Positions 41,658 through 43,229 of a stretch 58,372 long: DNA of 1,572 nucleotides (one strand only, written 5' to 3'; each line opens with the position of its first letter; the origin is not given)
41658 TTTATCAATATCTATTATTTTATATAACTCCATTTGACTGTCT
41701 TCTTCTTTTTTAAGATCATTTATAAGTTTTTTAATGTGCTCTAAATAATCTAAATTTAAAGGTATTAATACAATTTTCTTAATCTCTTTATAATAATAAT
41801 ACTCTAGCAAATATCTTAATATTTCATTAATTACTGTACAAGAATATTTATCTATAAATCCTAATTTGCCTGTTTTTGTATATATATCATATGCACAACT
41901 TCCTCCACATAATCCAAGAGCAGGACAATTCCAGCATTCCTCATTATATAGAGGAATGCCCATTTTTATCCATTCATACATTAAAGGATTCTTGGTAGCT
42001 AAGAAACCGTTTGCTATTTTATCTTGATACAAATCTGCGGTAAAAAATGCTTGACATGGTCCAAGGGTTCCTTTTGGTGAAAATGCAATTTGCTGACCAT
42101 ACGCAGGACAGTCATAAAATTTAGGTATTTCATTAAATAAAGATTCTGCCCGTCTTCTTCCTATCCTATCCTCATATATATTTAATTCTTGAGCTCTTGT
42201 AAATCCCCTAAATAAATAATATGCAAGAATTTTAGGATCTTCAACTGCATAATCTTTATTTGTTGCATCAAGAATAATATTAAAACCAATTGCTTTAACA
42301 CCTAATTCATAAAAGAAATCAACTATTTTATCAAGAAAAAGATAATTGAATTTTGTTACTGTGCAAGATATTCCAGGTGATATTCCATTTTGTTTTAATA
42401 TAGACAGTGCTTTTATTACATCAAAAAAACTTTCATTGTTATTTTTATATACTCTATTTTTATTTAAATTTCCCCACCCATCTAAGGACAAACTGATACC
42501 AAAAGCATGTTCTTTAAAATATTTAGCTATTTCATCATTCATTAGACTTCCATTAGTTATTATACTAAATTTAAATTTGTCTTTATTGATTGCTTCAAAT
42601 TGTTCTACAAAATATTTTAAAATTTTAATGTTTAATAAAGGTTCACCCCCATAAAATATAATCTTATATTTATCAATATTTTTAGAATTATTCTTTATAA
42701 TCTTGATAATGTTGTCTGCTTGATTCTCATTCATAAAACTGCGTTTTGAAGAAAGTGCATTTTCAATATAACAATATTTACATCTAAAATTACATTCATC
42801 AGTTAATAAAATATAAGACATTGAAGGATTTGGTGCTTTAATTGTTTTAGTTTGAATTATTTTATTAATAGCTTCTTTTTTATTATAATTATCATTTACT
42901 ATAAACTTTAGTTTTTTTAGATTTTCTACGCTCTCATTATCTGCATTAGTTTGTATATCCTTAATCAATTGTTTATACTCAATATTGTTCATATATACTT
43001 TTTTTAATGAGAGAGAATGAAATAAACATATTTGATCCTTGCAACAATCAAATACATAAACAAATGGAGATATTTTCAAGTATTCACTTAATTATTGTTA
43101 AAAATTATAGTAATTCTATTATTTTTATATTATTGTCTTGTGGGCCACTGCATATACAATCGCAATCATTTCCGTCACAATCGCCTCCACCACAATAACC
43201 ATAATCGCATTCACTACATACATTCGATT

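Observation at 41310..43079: Radical SAM-SPASM enzyme fused to a GNAT acetyltransferase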

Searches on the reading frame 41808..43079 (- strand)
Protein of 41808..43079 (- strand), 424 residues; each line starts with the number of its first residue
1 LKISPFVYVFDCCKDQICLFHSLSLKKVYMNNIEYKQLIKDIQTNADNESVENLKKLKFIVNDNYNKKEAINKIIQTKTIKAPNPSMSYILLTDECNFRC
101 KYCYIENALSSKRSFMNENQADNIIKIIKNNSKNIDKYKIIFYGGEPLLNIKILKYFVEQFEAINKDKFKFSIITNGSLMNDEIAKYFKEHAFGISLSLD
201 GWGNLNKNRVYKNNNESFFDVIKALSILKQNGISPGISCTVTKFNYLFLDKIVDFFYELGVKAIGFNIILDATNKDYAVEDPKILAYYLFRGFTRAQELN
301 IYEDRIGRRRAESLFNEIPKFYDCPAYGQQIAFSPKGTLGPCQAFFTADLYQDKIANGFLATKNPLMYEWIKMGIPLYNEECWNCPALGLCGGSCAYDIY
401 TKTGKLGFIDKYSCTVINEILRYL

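Call 57: search_protein_families(library=pfam, proteins=[window:41808-43079:-], max_evalue=10)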
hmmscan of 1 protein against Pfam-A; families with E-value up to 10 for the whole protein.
window:41808-43079:- (424 aa): 2 families
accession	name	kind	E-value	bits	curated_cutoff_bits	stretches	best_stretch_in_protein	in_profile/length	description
PF04055.27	Radical_SAM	-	4.9e-21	76.1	29.5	1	91-239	2-144/166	Radical SAM superfamily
PF13353.11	Fer4_12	-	1.4e-10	42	22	1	90-192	9-110/137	4Fe-4S single cluster domain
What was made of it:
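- On RiPP recognition element (PqqD-like): No hit even at E<=10 (call 57).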

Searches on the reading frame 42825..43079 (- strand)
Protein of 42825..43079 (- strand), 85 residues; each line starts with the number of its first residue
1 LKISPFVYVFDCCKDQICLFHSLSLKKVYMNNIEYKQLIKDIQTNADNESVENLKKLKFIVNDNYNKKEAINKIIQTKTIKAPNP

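Call 78: search_protein_families(library=ncbifam, proteins=[window:42825-43079:-], max_evalue=1)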
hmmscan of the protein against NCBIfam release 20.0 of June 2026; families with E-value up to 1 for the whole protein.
window:42825-43079:- (85 aa): 1 family
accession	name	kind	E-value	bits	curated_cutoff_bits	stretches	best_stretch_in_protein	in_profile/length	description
TIGR04280.1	geopep_mat_rSAM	hypoth_equivalog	0.012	14.6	400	1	1-78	1-77/428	geopeptide radical SAM maturase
